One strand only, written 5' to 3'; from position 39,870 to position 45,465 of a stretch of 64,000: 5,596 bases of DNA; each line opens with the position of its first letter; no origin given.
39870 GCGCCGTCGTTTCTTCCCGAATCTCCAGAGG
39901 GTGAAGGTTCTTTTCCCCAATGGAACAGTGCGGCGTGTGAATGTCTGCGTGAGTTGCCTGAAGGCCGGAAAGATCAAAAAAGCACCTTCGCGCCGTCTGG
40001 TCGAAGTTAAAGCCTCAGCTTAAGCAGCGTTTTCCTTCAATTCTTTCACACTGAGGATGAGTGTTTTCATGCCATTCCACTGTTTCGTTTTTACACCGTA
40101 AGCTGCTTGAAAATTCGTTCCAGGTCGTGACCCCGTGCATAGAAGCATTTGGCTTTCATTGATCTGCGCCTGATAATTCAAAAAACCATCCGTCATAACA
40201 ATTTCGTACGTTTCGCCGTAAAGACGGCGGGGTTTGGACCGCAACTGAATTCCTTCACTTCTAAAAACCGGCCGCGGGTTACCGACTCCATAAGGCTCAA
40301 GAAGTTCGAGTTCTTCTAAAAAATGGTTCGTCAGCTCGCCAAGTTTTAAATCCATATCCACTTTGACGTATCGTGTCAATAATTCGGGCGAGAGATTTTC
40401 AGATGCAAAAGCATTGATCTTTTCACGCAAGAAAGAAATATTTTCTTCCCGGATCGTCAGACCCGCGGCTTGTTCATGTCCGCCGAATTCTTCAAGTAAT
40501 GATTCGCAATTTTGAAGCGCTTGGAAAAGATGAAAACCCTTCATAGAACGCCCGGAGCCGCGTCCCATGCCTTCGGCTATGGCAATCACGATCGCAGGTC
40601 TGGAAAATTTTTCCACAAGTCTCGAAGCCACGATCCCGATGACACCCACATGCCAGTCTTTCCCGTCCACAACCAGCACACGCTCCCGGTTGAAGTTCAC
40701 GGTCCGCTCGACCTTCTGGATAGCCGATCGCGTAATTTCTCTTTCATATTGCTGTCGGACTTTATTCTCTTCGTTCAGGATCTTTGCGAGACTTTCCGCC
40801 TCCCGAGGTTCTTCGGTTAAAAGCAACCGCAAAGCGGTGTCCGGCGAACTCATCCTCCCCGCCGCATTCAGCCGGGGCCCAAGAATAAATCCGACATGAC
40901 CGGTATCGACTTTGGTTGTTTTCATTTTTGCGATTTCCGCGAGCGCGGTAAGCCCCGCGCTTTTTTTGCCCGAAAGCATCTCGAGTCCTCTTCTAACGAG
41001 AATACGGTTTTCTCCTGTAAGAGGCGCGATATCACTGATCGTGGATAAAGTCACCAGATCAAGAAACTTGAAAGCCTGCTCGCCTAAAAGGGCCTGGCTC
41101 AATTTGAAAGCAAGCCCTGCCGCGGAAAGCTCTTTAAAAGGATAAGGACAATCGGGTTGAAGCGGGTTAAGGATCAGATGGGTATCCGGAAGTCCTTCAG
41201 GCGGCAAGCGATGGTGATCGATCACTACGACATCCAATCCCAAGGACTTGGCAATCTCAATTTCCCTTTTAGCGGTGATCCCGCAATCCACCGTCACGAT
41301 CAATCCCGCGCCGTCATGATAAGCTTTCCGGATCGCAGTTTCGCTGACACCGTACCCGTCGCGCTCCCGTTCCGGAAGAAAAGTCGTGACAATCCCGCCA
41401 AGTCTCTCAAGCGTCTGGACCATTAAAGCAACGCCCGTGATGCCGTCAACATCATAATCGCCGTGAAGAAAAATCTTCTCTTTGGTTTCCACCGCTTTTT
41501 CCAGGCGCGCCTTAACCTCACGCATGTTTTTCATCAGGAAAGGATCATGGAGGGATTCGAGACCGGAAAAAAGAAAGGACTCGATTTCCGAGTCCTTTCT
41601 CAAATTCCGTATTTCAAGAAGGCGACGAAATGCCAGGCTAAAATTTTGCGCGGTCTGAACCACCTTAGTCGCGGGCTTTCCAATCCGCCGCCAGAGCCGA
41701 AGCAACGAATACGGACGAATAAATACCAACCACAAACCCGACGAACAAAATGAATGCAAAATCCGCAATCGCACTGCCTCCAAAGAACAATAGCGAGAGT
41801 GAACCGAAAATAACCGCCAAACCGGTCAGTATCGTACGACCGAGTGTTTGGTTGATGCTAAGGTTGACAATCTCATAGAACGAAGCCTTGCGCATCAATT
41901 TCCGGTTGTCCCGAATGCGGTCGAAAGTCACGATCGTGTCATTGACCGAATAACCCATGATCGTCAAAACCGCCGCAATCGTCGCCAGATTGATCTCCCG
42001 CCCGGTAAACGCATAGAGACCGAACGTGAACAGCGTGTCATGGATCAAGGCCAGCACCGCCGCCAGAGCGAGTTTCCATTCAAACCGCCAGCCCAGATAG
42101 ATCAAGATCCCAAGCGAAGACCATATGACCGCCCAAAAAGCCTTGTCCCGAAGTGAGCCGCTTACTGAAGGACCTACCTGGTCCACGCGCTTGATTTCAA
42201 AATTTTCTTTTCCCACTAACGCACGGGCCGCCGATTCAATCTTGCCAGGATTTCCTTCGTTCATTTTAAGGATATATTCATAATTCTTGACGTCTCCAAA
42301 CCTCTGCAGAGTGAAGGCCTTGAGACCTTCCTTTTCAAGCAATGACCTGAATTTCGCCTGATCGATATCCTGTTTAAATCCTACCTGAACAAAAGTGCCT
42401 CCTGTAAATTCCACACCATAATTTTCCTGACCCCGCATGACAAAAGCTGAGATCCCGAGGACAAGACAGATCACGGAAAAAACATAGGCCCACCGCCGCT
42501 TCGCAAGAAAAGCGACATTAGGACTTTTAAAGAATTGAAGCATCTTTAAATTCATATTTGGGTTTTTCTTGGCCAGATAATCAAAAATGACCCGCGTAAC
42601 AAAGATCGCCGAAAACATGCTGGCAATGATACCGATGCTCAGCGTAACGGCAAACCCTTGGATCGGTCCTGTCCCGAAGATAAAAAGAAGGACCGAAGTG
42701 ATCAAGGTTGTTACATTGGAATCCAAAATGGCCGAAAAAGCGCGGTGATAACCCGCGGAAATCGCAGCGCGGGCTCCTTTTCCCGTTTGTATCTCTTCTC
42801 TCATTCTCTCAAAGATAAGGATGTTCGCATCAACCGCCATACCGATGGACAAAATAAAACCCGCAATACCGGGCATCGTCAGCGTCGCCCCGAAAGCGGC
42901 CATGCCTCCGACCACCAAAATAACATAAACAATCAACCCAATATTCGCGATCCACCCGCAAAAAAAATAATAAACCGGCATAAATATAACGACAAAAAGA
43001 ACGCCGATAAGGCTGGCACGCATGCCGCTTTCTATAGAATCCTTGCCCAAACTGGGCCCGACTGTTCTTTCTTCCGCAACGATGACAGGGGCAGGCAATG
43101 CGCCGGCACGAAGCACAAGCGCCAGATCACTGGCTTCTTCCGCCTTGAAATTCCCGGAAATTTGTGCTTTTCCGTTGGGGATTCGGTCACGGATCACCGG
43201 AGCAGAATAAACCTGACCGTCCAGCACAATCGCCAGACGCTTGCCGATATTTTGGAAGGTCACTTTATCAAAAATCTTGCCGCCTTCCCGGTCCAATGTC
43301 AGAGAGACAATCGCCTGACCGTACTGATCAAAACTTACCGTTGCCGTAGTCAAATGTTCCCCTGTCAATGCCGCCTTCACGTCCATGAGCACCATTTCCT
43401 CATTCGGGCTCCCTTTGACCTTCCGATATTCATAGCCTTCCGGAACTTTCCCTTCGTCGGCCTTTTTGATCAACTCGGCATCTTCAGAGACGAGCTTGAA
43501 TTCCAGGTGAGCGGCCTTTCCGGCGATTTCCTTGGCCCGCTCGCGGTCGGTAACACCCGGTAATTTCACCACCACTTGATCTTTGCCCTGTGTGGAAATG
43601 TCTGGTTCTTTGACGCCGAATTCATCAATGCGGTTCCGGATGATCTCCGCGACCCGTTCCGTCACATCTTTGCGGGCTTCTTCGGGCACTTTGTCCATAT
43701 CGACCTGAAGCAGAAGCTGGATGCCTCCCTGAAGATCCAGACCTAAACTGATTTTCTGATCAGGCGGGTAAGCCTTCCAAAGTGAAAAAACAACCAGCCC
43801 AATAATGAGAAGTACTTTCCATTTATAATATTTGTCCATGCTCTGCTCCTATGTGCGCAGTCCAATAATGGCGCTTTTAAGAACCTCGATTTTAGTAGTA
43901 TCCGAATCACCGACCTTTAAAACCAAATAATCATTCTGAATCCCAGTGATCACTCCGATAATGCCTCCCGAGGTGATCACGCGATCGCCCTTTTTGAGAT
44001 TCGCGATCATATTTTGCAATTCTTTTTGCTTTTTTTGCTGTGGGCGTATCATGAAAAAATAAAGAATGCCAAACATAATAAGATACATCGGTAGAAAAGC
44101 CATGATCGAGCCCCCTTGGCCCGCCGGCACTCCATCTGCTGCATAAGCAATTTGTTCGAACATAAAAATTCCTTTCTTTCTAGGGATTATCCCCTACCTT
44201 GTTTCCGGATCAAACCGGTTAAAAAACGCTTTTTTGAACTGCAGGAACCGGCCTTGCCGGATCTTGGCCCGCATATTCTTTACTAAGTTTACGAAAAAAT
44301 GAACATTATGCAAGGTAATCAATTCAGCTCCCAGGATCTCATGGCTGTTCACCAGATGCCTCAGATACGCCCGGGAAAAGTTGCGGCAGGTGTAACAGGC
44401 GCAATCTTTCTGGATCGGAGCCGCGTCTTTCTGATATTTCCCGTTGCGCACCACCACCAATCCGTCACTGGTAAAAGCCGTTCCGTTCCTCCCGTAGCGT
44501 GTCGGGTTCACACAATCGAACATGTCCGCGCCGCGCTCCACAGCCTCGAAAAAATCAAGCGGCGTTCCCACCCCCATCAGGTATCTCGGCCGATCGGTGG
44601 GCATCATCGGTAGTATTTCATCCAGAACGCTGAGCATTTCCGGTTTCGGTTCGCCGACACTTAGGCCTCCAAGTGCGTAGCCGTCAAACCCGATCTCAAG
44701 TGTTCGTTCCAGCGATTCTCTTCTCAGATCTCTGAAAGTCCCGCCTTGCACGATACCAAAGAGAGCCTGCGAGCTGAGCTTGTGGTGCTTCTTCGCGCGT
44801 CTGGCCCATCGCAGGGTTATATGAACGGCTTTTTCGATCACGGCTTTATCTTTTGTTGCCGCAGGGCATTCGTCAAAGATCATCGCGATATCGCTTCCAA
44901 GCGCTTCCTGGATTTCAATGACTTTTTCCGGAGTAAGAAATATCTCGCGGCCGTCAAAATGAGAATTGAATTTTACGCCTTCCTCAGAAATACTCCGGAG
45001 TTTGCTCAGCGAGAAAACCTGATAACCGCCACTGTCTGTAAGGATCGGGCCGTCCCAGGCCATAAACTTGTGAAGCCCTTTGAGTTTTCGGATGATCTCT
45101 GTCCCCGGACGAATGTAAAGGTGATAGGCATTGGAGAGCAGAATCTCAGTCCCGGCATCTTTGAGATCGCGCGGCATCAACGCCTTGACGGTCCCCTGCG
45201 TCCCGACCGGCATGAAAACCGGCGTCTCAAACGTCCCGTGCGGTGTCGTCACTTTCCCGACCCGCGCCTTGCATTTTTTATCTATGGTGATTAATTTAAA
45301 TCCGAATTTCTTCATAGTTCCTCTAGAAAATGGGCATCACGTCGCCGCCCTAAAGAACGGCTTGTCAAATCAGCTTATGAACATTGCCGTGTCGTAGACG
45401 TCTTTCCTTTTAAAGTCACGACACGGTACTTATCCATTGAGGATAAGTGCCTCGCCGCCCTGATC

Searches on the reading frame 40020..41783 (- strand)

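Call 12: search_protein_families(library=ncbifam, proteins=[window:40020-41783:-], max_evalue=0.00001)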
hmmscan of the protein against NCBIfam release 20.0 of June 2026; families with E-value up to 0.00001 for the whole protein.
window:40020-41783:- (587 aa): 5 families
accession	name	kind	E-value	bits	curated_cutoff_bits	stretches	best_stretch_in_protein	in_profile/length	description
TIGR00644.1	recJ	equivalog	5.8e-152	506.7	396.9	1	53-581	6-545/546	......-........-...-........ exonuclease RecJ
NF008290.0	PRK11070.1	equivalog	5.7e-90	302.4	900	1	38-531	12-521/577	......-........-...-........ exonuclease RecJ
NF053576.1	RecJ_archaeal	equivalog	2.3e-23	82.8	360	2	93-251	3-146/452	RecJ family nuclease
NF053575.1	GAN_nuclease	exception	1e-11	44.1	850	0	86-235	9-151/467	GINS-associated RecJ family nuclease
NF040701.1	RecJ_Meth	equivalog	1.4e-08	33.9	550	0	101-258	7-154/449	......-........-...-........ exonuclease RecJ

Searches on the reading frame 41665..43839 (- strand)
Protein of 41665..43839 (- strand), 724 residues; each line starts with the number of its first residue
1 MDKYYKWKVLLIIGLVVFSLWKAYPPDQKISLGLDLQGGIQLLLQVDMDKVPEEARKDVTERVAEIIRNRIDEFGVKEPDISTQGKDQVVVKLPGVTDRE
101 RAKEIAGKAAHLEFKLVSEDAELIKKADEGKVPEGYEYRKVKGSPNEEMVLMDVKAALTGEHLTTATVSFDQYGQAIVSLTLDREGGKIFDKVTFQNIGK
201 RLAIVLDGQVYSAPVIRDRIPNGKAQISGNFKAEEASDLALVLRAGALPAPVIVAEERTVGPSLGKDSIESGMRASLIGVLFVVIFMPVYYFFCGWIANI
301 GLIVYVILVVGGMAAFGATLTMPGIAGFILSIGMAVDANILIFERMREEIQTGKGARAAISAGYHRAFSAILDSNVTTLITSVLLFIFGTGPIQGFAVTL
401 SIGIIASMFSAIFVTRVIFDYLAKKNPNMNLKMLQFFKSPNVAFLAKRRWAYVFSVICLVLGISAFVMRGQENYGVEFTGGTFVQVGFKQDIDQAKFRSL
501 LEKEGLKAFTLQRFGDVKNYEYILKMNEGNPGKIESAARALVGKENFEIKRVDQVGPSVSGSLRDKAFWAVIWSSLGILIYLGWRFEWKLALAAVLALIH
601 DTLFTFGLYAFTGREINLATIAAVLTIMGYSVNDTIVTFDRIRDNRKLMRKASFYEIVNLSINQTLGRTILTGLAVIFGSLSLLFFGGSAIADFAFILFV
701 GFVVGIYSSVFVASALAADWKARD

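Call 29: search_protein_families(library=pfam, proteins=[window:41665-43839:-], max_evalue=0.00001)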
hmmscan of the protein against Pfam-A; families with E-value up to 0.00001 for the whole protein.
window:41665-43839:- (724 aa): 5 families
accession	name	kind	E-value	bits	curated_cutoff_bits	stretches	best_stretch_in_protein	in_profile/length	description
PF02355.23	SecD_SecF_C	-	6.5e-83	277.2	20.5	2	544-722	11-188/189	Protein export membrane protein SecD/SecF, C-terminal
PF22599.2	SecDF_P1_head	-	1.5e-38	131.7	27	1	146-250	9-114/114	SecDF, P1 head subdomain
PF21760.3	SecD_1st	-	3.2e-23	81.4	27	1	61-118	2-59/60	Protein translocase subunit SecDF, P1 domain, N-terminal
PF03176.21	MMPL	-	7.1e-10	38.8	20.5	1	306-415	187-295/333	MMPL family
PF07549.19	Sec_GG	-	1.5e-08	34.3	20.3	0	29-49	7-27/28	SecD/SecF GG Motif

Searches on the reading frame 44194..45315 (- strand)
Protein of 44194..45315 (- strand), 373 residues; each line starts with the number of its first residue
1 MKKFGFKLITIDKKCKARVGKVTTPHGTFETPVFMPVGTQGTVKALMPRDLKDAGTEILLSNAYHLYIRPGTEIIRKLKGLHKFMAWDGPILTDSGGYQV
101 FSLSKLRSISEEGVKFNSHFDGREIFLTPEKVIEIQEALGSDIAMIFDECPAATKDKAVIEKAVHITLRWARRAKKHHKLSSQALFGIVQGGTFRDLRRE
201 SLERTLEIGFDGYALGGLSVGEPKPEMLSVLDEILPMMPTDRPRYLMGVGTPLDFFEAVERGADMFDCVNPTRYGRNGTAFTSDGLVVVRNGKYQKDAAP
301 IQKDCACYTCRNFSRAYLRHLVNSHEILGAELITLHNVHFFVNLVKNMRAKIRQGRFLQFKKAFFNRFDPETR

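Call 29: search_protein_families(library=pfam, proteins=[window:44194-45315:-], max_evalue=0.00001)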
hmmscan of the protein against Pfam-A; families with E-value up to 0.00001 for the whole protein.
window:44194-45315:- (373 aa): 1 family
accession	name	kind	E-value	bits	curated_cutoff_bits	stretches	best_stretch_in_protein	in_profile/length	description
PF01702.25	TGT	-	6.5e-162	539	26.3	1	15-368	1-355/357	Queuine tRNA-ribosyltransferase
